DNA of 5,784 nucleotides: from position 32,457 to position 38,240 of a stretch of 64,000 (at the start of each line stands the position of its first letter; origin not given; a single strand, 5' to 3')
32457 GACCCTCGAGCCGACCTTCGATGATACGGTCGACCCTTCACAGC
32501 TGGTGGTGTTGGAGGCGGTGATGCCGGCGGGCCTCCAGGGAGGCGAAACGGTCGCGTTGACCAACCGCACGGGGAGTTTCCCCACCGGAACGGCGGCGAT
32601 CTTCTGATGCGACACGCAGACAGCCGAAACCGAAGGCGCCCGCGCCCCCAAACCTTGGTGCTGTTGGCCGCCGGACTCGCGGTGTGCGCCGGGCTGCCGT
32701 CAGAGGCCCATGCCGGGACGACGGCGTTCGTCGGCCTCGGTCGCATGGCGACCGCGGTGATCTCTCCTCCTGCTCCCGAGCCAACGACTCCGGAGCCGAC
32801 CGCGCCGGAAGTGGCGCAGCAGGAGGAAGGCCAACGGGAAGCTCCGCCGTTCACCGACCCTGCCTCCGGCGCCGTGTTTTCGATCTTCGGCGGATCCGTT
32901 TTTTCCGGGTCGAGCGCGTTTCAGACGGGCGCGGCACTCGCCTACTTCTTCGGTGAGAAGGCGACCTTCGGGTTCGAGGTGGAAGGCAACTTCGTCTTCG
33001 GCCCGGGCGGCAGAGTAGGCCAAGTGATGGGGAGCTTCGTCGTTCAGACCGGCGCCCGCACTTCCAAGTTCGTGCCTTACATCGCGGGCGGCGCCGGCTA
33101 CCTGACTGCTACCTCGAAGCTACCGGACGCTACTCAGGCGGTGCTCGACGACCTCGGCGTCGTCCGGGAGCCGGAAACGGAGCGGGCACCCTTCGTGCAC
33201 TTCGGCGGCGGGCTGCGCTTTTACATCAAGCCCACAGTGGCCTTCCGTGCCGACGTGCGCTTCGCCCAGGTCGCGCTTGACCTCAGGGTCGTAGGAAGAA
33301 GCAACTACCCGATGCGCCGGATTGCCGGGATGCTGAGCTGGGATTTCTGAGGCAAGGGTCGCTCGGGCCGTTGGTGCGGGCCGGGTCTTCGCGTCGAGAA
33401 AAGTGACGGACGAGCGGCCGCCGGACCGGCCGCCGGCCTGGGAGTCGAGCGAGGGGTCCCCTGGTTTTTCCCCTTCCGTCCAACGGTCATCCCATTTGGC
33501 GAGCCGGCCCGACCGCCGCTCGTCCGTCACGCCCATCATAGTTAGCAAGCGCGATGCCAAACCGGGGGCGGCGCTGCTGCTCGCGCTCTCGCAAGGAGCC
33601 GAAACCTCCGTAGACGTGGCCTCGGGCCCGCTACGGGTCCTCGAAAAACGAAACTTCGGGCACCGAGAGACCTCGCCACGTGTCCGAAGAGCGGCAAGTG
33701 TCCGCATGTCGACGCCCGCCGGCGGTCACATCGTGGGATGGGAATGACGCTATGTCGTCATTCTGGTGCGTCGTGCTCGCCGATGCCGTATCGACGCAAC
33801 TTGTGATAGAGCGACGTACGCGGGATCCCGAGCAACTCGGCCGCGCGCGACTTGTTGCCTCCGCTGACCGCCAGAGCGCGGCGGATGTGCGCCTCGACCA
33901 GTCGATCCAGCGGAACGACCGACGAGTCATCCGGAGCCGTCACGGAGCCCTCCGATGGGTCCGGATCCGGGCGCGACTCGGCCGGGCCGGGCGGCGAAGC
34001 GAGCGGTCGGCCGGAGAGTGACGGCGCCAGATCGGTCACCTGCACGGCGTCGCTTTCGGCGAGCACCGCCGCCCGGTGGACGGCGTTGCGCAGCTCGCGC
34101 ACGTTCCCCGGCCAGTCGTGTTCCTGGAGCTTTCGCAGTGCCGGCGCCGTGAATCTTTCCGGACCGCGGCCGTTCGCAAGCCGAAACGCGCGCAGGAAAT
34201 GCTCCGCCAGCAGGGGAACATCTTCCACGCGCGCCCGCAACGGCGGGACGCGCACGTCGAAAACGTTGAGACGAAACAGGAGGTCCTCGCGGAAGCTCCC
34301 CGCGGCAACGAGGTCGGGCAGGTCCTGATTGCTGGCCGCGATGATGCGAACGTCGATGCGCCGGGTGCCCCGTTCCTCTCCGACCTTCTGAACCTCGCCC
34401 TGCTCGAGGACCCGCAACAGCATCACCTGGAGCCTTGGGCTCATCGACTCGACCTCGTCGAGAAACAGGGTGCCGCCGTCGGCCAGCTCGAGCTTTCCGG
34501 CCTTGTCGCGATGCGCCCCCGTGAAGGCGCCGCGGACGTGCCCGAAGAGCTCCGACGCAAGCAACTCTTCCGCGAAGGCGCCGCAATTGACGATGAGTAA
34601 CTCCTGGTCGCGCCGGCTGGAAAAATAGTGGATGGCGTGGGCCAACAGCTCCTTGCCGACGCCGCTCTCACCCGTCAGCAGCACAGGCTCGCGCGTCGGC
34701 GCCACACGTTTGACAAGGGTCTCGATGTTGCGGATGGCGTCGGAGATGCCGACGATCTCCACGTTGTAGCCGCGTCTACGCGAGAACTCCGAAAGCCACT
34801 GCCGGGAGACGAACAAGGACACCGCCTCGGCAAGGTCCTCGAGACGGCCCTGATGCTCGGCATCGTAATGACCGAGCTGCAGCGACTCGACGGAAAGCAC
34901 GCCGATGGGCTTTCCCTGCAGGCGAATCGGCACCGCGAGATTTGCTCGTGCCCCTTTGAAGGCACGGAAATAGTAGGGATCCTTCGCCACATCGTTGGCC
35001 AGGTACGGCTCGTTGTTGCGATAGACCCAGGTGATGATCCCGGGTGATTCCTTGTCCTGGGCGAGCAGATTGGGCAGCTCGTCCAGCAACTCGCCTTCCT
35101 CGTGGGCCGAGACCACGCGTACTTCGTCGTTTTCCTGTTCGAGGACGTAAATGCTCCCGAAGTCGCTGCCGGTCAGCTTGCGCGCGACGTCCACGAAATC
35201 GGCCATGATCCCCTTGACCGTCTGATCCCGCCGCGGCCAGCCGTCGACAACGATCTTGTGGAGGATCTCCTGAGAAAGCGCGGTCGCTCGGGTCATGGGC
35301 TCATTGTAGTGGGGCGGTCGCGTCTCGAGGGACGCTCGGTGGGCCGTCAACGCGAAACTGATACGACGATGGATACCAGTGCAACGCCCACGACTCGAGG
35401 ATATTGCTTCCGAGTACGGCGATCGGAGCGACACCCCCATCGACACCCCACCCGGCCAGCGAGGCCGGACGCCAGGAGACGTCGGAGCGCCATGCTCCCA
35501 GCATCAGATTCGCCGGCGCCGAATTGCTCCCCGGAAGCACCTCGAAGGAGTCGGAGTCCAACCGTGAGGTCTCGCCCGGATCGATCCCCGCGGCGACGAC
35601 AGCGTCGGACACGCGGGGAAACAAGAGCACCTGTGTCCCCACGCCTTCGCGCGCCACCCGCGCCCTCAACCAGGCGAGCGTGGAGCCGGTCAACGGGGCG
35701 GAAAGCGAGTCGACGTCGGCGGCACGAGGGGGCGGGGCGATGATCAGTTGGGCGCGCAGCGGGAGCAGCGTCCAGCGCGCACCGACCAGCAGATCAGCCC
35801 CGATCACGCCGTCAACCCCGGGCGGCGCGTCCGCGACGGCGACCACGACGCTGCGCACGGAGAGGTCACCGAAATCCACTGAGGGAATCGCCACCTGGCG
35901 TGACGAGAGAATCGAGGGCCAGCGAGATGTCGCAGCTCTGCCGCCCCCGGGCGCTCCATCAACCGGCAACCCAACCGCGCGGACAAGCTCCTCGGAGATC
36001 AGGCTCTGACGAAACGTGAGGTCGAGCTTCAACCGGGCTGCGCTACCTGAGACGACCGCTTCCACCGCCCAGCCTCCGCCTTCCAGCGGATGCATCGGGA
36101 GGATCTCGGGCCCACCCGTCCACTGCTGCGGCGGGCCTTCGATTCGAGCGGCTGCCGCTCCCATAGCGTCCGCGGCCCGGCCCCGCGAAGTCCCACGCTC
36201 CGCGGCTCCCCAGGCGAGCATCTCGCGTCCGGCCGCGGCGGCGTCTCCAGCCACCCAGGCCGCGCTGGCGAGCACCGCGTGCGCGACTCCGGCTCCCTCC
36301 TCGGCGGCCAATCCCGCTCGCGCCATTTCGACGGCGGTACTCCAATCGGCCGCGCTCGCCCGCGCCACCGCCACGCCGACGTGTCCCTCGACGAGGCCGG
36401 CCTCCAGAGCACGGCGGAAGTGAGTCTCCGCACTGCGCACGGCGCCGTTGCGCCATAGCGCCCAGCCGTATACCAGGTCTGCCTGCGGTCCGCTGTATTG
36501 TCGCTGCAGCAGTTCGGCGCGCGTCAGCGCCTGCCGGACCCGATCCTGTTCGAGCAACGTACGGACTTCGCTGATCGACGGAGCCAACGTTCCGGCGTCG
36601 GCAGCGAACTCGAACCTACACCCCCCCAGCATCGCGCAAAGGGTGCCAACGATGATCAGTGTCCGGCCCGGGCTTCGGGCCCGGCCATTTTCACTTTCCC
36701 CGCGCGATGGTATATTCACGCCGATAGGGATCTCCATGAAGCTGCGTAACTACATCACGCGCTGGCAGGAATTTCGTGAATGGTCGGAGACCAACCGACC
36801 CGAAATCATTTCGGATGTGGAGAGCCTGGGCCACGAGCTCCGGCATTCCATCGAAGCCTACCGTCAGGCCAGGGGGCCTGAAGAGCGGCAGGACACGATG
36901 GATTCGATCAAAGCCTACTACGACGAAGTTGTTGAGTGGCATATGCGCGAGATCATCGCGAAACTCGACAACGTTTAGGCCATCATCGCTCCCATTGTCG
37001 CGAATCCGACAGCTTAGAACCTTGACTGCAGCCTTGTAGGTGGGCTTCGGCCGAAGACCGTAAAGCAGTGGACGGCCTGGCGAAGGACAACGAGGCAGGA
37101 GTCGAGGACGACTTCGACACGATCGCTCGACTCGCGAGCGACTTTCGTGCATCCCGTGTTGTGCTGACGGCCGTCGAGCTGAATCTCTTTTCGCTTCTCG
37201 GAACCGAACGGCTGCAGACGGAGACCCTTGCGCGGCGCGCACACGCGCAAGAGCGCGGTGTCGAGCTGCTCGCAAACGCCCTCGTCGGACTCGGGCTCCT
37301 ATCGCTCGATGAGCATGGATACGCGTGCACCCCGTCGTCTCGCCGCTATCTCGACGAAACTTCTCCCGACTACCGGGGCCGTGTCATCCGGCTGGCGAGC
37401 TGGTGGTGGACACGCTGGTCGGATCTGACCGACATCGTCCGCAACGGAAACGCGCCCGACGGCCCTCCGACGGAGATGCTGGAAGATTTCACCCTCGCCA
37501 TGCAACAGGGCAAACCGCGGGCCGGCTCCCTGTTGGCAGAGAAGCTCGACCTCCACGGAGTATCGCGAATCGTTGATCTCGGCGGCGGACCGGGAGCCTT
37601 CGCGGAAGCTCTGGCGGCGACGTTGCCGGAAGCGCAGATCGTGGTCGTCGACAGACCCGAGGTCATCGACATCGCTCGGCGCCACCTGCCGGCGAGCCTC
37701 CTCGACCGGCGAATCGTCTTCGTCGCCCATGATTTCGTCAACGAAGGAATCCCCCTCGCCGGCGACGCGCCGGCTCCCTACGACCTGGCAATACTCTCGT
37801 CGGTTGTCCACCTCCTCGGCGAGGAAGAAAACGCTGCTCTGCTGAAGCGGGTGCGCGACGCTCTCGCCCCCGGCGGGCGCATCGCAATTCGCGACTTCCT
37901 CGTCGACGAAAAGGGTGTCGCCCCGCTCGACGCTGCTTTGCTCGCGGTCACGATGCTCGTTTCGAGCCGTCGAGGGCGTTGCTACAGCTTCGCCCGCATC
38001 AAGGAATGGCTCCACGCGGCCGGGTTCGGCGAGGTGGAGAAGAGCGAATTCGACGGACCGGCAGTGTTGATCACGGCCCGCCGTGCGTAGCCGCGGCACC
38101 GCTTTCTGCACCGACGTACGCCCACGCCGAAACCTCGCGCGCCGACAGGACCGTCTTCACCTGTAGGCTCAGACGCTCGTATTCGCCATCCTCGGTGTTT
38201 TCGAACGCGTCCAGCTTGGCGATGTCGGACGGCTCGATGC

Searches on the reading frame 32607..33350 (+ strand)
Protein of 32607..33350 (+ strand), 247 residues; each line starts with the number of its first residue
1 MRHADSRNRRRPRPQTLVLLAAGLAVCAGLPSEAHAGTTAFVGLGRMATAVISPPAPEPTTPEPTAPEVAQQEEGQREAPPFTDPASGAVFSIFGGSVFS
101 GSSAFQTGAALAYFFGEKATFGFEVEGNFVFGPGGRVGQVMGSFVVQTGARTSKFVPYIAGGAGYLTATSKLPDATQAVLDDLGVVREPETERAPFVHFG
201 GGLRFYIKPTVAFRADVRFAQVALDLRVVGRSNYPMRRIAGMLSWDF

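Call 67: search_protein_families(library=ncbifam, proteins=[window:32607-33350:+], max_evalue=0.0001)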
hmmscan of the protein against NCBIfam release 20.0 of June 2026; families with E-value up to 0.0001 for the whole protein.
window:32607-33350:+ (247 aa): 1 family
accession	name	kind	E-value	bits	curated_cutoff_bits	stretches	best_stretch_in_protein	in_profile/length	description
TIGR04565.1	OMP_myx_plus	subfamily_domain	1.5e-06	28.3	60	1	152-218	84-133/161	outer membrane beta-barrel domain-containing protein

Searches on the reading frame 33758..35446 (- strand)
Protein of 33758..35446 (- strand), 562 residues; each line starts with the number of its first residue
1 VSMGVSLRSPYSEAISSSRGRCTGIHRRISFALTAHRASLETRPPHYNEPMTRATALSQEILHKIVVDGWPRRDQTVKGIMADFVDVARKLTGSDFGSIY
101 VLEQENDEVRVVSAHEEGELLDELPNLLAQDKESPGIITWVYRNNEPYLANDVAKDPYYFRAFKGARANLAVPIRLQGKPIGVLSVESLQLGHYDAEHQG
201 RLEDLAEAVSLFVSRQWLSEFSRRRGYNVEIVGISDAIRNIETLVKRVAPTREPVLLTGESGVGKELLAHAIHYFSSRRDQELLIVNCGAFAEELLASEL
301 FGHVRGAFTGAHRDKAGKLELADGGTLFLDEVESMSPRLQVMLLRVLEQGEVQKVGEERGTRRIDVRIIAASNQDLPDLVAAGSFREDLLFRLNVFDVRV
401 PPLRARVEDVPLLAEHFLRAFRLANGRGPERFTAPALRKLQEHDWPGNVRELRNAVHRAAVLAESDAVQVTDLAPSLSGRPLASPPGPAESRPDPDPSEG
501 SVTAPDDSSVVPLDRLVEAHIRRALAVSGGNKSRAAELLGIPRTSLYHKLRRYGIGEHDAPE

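Call 67: search_protein_families(library=ncbifam, proteins=[window:33758-35446:-], max_evalue=0.0001)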
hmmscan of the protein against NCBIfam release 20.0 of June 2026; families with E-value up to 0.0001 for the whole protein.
window:33758-35446:- (562 aa): 27 families (the best 25 are shown)
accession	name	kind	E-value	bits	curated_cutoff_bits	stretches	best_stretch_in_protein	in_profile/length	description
TIGR01817.1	nifA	equivalog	1.5e-97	327.6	528.85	1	220-555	187-529/534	nif-specific transcriptional activator NifA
NF003451.0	PRK05022.1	equivalog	1.8e-94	317.3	476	1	170-555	116-510/512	nitric oxide reductase transcriptional regulator NorR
NF038308.1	RNA_repair_RtcR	equivalog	1.8e-90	304.3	650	1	230-554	181-517/530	RNA repair transcriptional activator RtcR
NF041552.1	TF_PrdR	equivalog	6.4e-87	292.2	795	1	224-554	264-577/577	sigma-54 dependent transcriptional regulator PrdR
TIGR02915.1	PEP_resp_reg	equivalog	2.4e-84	283.7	502.6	1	230-474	140-383/445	PEP-CTERM-box response regulator transcription factor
TIGR01818.1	ntrC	equivalog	2.5e-83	280.4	558.6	1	227-551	132-461/463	nitrogen regulation protein NR(I)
NF050807.1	TransRegFlbDCaul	equivalog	5e-82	276.1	750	1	232-553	121-438/454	sigma-54-dependent transcriptional regulator FlbD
TIGR02974.1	phageshock_pspF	equivalog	8.3e-81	271.8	443.55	1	232-553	2-336/336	phage shock protein operon transcriptional activator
NF008469.0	PRK11361.1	equivalog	1.5e-80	271.1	714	1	230-557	144-458/461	acetoacetate metabolism transcriptional regulator AtoC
NF007689.0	PRK10365.1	equivalog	2.6e-77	260.5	760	1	228-552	138-441/441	sigma-54-dependent response regulator transcription factor ZraR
NF041906.1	V4R_TF_MobR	exception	1.3e-76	258.2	999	1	230-553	233-544/544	phenol degradation transcriptional regulator MobR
TIGR02329.1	propionate_PrpR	equivalog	5.2e-76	256.4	499.2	1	224-551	207-525/526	propionate catabolism operon regulatory protein PrpR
NF041946.1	LuxO_transreg_Vib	equivalog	5.1e-73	246.4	800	1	230-553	134-460/463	quorum-sensing sigma-54 dependent transcriptional regulator LuxO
NF011953.0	PRK15424.1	equivalog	1.2e-69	235.4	703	1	220-552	210-533/538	propionate catabolism operon regulatory protein PrpR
NF011958.0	PRK15429.1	equivalog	1.7e-69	235.2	830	1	230-557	380-688/692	formate hydrogenlyase transcriptional activator FlhA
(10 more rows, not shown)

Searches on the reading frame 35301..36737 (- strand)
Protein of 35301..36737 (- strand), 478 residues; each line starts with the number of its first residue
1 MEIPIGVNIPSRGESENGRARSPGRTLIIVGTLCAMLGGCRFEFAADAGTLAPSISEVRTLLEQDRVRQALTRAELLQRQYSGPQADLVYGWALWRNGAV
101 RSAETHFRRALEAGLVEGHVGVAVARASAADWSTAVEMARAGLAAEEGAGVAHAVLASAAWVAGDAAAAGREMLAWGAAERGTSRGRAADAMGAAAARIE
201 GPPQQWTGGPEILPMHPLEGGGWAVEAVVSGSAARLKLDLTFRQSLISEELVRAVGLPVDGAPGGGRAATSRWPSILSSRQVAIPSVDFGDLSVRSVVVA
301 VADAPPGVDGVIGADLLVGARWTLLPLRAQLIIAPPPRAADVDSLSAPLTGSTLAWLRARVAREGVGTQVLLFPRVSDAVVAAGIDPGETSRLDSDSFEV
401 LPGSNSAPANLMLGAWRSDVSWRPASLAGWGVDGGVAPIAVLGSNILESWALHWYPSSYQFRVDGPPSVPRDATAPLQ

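Call 5: search_protein_families(library=ncbifam, proteins=[window:35301-36737:-], max_evalue=0.001)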
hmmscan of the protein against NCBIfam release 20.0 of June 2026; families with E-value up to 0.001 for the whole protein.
window:35301-36737:- (478 aa): 0 families

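Call 6: search_protein_families(library=pfam, proteins=[window:35301-36737:-], max_evalue=0.001)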
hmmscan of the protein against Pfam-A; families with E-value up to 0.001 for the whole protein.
window:35301-36737:- (478 aa): 2 families
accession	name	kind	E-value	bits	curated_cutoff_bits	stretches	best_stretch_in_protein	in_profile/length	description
PF13650.11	Asp_protease_2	-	2.9e-06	28.3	24.3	1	225-315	1-89/90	Aspartyl protease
PF13432.12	TPR_16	-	5.1e-05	24.1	32.7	1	57-113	3-60/65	Tetratricopeptide repeat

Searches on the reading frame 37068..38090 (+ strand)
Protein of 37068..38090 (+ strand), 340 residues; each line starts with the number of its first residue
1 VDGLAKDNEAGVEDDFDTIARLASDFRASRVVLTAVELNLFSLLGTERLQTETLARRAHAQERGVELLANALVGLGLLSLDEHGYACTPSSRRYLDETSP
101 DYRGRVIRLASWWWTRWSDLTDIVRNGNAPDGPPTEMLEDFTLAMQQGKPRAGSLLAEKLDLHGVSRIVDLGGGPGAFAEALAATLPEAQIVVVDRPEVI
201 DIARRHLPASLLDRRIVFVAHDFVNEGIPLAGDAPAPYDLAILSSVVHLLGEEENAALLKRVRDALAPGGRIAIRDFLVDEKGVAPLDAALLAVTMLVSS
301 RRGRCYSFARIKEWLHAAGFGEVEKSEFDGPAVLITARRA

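Call 5: search_protein_families(library=ncbifam, proteins=[window:37068-38090:+], max_evalue=0.001)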
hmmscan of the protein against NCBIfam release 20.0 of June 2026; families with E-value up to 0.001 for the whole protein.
window:37068-38090:+ (340 aa): 10 families
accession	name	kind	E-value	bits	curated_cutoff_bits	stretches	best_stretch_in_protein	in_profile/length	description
TIGR02716.1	C20_methyl_CrtF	equivalog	6.2e-15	55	276.1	1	31-323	6-302/306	bacteriochlorophyllide d C-20 methyltransferase BchU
NF043040.1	corrin_prot_MT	hypoth_equivalog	1.2e-09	38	180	1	166-328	43-204/216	corrinoid protein-associated methyltransferase CpaM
NF053543.1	FlxJ_fam_MTase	equivalog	3.6e-09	36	560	1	164-283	177-292/352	FlxJ family methyltransferase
NF010703.0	PRK14103.1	equivalog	4.1e-07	29.7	320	1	154-274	19-124/256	trans-aconitate 2-methyltransferase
TIGR04371.1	methyltran_NanM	subfamily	1.8e-06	27.7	44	1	156-207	141-192/273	putative sugar O-methyltransferase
NF002463.0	PRK01683.1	equivalog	3e-05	23.8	297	1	152-210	20-78/258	trans-aconitate 2-methyltransferase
TIGR00536.1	hemK_fam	subfamily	6.3e-05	22.2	115.5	1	163-223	113-174/286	HemK family protein methyltransferase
TIGR02072.1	BioC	equivalog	0.00027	20.8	184.95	1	164-279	34-137/244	malonyl-ACP O-methyltransferase BioC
TIGR03534.1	RF_mod_PrmC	equivalog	0.00055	19.5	199.1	1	163-225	87-149/253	peptide chain release factor N(5)-glutamine methyltransferase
NF045667.1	MTase_DVU1556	equivalog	0.00074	19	155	0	161-320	19-160/213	DVU_1556 family methyltransferase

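Call 6: search_protein_families(library=pfam, proteins=[window:37068-38090:+], max_evalue=0.001)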
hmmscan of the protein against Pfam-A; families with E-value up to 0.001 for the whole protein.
window:37068-38090:+ (340 aa): 8 families
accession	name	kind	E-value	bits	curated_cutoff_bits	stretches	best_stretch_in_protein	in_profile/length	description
PF00891.24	Methyltransf_2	-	7.8e-29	101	22.3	1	144-320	42-209/210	O-methyltransferase domain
PF08100.18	Dimerisation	-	7e-13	48.7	25.6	1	15-96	5-92/93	O-methyltransferase dimerisation domain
PF13489.12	Methyltransf_23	-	2.4e-11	44.1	27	1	163-320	21-159/164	Methyltransferase domain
PF13649.12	Methyltransf_25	-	6.7e-11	43.2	27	1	168-270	1-97/97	Methyltransferase domain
PF08242.18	Methyltransf_12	-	2.1e-10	41.6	30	1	169-272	1-98/98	Methyltransferase domain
PF13847.12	Methyltransf_31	-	4.3e-08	33.4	27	1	166-278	5-113/145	Methyltransferase domain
PF08241.18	Methyltransf_11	-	2.9e-07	31.5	21.2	1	169-274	1-95/95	Methyltransferase domain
PF05175.20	MTS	-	0.00016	21.8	23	1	153-226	20-93/170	Methyltransferase small domain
